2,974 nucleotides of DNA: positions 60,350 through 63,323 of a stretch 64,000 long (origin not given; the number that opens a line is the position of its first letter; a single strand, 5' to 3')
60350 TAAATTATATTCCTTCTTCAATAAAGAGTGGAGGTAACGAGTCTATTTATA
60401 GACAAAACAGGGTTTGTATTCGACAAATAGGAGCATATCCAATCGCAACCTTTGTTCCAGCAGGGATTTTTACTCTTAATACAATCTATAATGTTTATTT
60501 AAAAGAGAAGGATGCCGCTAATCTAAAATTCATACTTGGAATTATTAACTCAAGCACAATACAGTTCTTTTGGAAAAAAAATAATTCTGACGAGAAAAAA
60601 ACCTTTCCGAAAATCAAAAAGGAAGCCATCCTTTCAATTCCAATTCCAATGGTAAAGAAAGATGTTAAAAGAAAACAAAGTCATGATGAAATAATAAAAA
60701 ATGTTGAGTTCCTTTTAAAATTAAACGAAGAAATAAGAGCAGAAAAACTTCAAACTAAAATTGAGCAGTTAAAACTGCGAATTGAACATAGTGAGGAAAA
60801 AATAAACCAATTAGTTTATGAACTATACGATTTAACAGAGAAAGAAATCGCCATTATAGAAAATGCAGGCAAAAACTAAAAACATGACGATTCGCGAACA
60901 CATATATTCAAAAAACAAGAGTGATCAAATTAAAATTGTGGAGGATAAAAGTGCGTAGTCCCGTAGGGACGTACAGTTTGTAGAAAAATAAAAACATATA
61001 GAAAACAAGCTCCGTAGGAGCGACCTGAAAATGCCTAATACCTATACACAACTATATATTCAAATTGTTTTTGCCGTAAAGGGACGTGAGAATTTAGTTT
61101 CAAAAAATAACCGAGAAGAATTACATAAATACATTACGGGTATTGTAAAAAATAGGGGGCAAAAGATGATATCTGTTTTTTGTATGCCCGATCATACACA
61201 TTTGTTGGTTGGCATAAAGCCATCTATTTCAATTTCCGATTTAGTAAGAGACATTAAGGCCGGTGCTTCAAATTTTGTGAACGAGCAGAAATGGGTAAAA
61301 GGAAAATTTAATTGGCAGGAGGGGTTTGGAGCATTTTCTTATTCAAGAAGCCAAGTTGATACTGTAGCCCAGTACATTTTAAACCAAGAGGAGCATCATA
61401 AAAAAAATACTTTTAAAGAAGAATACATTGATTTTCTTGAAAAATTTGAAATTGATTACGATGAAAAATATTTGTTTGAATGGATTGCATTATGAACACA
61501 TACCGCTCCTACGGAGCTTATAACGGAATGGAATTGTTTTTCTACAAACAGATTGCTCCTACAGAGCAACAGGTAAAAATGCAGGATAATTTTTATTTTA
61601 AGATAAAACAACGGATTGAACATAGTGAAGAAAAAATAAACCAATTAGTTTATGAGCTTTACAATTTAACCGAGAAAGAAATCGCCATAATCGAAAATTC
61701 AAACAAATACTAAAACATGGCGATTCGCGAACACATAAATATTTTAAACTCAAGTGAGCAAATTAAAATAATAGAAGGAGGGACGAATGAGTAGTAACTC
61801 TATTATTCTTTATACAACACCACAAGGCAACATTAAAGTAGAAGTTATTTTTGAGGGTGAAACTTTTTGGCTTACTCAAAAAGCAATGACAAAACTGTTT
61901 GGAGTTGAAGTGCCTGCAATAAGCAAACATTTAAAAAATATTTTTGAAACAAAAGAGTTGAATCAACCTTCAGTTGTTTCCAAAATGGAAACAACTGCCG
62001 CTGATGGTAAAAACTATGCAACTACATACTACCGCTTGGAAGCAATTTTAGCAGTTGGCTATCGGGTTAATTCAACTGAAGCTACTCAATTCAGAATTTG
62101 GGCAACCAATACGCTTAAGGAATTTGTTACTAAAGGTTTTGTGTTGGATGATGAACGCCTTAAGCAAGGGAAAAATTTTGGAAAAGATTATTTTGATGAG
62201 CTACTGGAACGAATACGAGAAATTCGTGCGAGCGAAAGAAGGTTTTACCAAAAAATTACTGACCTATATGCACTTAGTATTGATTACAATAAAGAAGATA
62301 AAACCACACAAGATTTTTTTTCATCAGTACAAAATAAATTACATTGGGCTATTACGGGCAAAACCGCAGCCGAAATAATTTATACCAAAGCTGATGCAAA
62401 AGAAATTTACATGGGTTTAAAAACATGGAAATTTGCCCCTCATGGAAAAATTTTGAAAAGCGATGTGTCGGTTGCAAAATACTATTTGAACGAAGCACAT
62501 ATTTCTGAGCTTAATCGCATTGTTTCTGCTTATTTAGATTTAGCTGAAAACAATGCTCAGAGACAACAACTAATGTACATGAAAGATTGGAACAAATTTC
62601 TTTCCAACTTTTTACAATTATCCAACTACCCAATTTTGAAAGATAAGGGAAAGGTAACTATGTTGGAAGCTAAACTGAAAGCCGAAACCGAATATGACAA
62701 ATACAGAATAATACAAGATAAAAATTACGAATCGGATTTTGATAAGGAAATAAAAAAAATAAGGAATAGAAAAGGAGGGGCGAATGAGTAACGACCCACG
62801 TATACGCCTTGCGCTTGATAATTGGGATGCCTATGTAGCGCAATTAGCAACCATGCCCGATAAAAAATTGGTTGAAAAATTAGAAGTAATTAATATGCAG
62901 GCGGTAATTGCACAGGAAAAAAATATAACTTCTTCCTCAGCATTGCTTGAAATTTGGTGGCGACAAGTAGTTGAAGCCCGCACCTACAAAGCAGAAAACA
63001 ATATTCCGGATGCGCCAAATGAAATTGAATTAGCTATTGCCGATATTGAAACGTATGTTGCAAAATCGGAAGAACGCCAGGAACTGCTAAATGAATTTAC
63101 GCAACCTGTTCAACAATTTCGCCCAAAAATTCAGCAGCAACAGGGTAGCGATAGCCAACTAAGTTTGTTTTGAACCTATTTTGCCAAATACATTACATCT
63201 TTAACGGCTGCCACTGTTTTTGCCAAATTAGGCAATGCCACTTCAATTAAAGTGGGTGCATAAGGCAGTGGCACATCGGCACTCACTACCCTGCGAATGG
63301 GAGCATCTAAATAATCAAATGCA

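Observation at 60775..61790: IS200/RAYT-like transposase with REP-like palindromes, bracketed by diverged copies of the RM gene 3' end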

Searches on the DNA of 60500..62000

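Call 76: search_rna_families(source=window, start=60500, end=62000, threshold=evalue, max_evalue=1)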
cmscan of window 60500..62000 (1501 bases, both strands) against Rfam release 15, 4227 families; matches with E-value up to 1: 0.
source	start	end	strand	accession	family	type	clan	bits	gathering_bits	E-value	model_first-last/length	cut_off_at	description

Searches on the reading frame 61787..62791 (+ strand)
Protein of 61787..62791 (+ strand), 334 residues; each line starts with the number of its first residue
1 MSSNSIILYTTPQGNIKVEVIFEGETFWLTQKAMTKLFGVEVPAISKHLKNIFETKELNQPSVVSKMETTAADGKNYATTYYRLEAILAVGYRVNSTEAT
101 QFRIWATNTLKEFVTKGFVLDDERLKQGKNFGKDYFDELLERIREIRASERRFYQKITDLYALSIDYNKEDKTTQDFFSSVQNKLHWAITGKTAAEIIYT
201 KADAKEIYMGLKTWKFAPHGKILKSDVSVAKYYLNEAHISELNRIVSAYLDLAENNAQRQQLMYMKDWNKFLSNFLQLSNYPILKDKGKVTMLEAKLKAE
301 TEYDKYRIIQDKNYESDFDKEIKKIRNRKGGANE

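Call 5: search_protein_families(library=pfam, proteins=[window:61787-62791:+], max_evalue=0.01)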
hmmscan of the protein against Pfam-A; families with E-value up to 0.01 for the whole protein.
window:61787-62791:+ (334 aa): 1 family
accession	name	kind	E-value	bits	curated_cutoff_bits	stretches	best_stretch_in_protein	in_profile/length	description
PF13310.11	Virulence_RhuM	-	2e-107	358.6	33.7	1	62-313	1-250/252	Virulence protein RhuM family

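Call 10: find_encoding_contigs(protein=window:61787-62791:+, flank=6000, max_places=10)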
Protein window:61787-62791:+ (334 aa): 1 contig read that carries it; 1 place shown.
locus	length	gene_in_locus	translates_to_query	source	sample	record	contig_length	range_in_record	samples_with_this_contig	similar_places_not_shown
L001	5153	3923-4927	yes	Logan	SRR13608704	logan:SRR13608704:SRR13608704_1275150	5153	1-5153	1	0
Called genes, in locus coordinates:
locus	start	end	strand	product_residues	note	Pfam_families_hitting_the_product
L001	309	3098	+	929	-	PF04313:HSDR_N (faint), PF02384:N6_Mtase, PF20473:MmeI_Mtase, PF07669:Eco57I, PF12950:TaqI_C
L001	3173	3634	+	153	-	PF01797:Y1_Tnp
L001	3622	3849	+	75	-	-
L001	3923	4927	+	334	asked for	PF13310:Virulence_RhuM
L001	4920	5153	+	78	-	?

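Call 19: find_related_loci(query=window:61787-62791:+, collection=metagenome_contigs, flank=6000)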
Query window:61787-62791:+ (334 aa) in metagenome_contigs; peptide patterns used: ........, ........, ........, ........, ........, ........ (x = any residue, [..] = any of these).
600 stretches matched a pattern (row limit reached: there are more); 497 encode a relative of the query (tblastn E <= 1e-3); the best 80 are kept; 80 distinct loci.
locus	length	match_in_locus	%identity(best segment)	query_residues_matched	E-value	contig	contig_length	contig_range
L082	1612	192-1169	83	1-326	0e+0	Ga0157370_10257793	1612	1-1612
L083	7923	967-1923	85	1-319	0e+0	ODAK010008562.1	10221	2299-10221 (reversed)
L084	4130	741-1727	80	1-329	0e+0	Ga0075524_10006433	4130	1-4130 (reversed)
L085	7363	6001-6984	80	1-328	0e+0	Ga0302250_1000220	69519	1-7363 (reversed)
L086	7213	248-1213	80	5-326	1e-176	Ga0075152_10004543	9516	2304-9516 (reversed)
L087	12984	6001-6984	77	1-325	1e-173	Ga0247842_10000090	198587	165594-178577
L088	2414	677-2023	76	1-326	0e+0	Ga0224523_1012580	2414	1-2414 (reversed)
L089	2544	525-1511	74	1-329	9e-178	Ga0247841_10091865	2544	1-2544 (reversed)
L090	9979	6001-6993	73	1-331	3e-164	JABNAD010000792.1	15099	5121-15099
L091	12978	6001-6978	73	1-326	8e-162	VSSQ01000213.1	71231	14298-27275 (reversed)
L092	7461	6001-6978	71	1-326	1e-160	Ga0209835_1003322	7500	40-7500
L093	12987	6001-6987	71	1-329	1e-158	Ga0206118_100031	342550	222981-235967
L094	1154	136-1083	73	4-319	2e-175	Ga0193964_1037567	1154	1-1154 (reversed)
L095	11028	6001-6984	71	1-325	1e-156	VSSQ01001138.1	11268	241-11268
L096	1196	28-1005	71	1-326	2e-170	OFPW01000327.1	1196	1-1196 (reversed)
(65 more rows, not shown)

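Call 56: search_protein_families(library=ncbifam, proteins=[window:61787-62791:+], max_evalue=0.001)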
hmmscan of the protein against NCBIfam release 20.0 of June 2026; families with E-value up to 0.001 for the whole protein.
window:61787-62791:+ (334 aa): 0 families

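Call 75: search_protein_families(library=padloc, proteins=[window:61787-62791:+], max_evalue=0.001)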
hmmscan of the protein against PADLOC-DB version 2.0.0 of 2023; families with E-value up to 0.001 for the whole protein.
window:61787-62791:+ (334 aa): 37 families (the best 25 are shown)
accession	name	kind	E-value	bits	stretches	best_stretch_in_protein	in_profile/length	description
PDLC04871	PDC-S05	-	7e-146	484.8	1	3-328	130-459/468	-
PDLC04851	PDC-S05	-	6.6e-143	473.9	1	3-328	9-337/342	-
PDLC04868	PDC-S05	-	4.1e-142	471.2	1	4-328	6-332/335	-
PDLC04853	PDC-S05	-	8.8e-138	457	1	3-328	5-328/336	-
PDLC04852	PDC-S05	-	4.9e-124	411.7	1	3-327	10-334/346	-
PDLC04843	PDC-S05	-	5.3e-117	388.7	1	3-329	5-326/330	-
PDLC04864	PDC-S05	-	4.6e-95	316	1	60-328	3-269/277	-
PDLC04870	PDC-S05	-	2e-89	296.6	1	3-204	8-209/214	-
PDLC04876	PDC-S05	-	5e-73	242.6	1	3-164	7-171/174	-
PDLC04858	PDC-S05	-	6.4e-51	169.7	1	1-130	1-131/138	-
PDLC04854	PDC-S05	-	1.4e-47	160.1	1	1-132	1-136/212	-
PDLC04872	PDC-S05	-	4e-47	157.8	1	3-131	4-135/152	-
PDLC04965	PDC-S23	-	4.7e-46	155.7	1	1-167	1-167/327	-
PDLC04964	PDC-S23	-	2.5e-44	149.8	1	1-131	1-135/331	-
PDLC04963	PDC-S23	-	1.2e-41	141.2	1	5-198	3-187/312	-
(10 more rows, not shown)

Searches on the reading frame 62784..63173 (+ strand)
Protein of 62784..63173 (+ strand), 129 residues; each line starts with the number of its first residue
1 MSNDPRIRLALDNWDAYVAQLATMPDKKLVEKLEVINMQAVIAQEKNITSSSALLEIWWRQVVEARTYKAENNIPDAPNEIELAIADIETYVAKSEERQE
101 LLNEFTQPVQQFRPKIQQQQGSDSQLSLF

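Call 5: search_protein_families(library=pfam, proteins=[window:62784-63173:+], max_evalue=0.01)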
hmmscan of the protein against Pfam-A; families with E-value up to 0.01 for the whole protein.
window:62784-63173:+ (129 aa): 0 families

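Call 56: search_protein_families(library=ncbifam, proteins=[window:62784-63173:+], max_evalue=0.001)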
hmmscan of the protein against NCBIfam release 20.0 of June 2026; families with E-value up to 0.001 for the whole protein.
window:62784-63173:+ (129 aa): 0 families

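Call 75: search_protein_families(library=padloc, proteins=[window:62784-63173:+], max_evalue=0.001)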
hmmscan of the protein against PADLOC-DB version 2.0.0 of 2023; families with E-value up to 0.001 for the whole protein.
window:62784-63173:+ (129 aa): 0 families

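Call 86: find_encoding_contigs(protein=window:62784-63173:+, flank=6000, max_places=10)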
Protein window:62784-63173:+ (129 aa): 1 contig read that carries it; 1 place shown.
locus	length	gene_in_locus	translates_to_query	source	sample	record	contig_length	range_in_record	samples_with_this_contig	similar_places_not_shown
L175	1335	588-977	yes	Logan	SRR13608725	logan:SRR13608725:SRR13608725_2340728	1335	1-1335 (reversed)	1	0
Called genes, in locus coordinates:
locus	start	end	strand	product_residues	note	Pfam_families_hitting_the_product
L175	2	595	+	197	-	?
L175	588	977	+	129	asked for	-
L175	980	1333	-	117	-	?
